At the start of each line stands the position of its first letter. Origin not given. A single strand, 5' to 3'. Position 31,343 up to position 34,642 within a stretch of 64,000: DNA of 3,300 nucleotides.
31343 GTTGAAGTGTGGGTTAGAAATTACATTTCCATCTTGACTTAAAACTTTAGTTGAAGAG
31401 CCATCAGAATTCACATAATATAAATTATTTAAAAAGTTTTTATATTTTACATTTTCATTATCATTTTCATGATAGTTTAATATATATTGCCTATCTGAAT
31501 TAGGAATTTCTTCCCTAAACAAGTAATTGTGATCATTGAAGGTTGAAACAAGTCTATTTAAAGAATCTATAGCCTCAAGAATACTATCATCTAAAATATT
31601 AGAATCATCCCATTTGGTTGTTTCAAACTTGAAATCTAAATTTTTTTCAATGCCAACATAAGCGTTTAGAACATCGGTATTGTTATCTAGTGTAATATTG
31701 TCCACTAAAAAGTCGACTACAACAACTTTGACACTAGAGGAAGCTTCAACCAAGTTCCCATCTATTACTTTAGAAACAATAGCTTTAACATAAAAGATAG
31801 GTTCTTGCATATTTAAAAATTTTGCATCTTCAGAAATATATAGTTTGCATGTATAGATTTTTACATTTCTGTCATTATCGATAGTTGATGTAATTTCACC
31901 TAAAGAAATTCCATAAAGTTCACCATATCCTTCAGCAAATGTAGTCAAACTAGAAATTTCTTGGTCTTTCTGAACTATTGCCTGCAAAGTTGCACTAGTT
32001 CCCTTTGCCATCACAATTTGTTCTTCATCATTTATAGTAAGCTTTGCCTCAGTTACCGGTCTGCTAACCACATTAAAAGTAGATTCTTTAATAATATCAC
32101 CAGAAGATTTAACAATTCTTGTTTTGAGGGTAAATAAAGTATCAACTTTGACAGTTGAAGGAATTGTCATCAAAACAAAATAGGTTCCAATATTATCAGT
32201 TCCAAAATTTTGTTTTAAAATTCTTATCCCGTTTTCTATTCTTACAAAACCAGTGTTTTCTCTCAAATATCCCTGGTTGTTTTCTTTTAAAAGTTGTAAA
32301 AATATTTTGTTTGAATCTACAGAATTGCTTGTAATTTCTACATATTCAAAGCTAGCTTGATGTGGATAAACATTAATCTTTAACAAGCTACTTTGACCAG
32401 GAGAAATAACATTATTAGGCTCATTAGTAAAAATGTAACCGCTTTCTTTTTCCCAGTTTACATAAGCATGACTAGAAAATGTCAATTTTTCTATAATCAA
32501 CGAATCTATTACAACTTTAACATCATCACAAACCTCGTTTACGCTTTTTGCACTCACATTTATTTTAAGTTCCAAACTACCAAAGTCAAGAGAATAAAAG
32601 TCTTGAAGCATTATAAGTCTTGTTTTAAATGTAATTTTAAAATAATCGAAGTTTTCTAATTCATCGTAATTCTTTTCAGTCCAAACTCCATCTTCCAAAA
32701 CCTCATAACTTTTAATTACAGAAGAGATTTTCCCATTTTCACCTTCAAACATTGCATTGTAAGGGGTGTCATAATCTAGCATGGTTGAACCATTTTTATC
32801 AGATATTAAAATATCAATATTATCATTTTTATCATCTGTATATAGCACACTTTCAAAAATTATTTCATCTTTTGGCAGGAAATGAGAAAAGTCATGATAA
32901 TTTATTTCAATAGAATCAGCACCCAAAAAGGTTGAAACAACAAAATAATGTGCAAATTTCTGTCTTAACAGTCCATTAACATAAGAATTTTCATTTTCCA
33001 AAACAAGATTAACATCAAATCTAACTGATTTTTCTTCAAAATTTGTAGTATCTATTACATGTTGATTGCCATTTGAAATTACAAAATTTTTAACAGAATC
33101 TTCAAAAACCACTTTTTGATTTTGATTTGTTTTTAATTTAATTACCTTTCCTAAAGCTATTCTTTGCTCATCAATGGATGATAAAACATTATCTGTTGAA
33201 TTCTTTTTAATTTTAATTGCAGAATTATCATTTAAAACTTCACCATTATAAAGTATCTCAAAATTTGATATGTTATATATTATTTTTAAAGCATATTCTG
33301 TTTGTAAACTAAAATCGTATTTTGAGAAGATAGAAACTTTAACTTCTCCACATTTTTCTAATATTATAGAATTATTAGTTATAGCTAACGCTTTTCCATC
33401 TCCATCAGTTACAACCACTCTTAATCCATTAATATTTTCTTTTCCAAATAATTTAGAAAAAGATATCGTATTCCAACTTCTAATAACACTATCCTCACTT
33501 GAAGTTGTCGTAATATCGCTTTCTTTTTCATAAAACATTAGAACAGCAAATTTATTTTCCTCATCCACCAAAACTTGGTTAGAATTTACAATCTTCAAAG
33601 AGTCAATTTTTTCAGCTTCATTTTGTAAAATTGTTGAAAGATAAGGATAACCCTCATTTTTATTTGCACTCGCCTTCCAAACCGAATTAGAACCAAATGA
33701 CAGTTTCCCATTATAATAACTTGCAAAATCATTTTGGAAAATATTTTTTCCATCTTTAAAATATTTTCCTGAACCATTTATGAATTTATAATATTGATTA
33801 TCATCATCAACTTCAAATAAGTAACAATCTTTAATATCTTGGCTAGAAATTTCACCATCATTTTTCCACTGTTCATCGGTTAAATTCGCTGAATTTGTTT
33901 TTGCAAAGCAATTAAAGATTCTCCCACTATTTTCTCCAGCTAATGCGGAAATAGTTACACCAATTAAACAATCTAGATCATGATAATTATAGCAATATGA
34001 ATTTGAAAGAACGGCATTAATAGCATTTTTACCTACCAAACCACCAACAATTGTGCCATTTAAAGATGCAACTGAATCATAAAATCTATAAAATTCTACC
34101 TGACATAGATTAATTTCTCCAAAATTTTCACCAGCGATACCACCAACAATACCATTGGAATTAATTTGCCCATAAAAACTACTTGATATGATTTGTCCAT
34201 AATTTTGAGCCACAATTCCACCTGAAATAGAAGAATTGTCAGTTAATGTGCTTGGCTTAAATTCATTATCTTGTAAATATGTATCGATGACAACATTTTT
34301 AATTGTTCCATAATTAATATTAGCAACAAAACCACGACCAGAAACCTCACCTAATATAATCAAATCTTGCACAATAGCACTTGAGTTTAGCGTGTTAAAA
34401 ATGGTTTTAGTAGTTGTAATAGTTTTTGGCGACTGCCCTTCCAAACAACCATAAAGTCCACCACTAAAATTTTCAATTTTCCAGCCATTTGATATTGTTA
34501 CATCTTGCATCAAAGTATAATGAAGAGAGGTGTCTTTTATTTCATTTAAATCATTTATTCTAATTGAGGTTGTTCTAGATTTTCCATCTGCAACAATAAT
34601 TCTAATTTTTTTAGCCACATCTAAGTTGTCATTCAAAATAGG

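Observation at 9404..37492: Two tandem giant lipoprotein genes (about 6070 and 3277 aa) occupy 28 kb directly upstream of rpoBC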

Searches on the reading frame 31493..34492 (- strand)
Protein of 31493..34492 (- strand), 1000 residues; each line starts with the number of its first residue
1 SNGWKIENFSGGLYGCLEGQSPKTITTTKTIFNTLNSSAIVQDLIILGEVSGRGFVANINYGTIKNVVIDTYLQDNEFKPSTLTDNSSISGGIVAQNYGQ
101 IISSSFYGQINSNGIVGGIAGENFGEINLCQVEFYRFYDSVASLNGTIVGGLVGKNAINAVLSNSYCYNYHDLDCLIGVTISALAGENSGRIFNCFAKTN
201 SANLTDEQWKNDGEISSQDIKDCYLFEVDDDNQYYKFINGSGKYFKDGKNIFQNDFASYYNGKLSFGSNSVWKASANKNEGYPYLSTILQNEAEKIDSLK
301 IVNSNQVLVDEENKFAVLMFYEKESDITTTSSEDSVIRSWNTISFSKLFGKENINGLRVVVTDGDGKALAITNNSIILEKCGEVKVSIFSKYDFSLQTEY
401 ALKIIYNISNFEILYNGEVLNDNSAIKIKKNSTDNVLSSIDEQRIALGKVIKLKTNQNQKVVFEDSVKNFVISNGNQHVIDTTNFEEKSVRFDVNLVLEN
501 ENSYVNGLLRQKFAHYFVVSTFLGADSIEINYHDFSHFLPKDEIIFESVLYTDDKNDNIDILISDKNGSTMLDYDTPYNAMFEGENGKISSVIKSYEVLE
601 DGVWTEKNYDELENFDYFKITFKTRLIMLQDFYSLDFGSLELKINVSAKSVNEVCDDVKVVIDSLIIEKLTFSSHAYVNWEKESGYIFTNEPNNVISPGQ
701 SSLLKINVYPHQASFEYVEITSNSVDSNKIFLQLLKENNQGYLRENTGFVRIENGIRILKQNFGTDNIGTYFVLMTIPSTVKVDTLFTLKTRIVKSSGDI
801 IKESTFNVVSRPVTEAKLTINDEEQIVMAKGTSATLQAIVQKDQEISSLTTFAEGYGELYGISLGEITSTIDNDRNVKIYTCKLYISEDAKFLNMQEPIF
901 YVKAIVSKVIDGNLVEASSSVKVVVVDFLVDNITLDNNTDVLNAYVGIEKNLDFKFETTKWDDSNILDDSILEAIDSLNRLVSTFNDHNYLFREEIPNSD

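Call 25: search_protein_families(library=pfam, proteins=[window:31493-34492:-], max_evalue=10)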
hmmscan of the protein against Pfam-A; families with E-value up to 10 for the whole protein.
window:31493-34492:- (1000 aa): 2 families
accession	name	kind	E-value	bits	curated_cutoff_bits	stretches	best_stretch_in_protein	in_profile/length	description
PF02815.25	MIR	-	0.065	13.6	25.6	1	408-505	52-140/185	MIR domain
PF07581.17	Glug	-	3.6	8.6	20.5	1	146-166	2-22/28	The GLUG motif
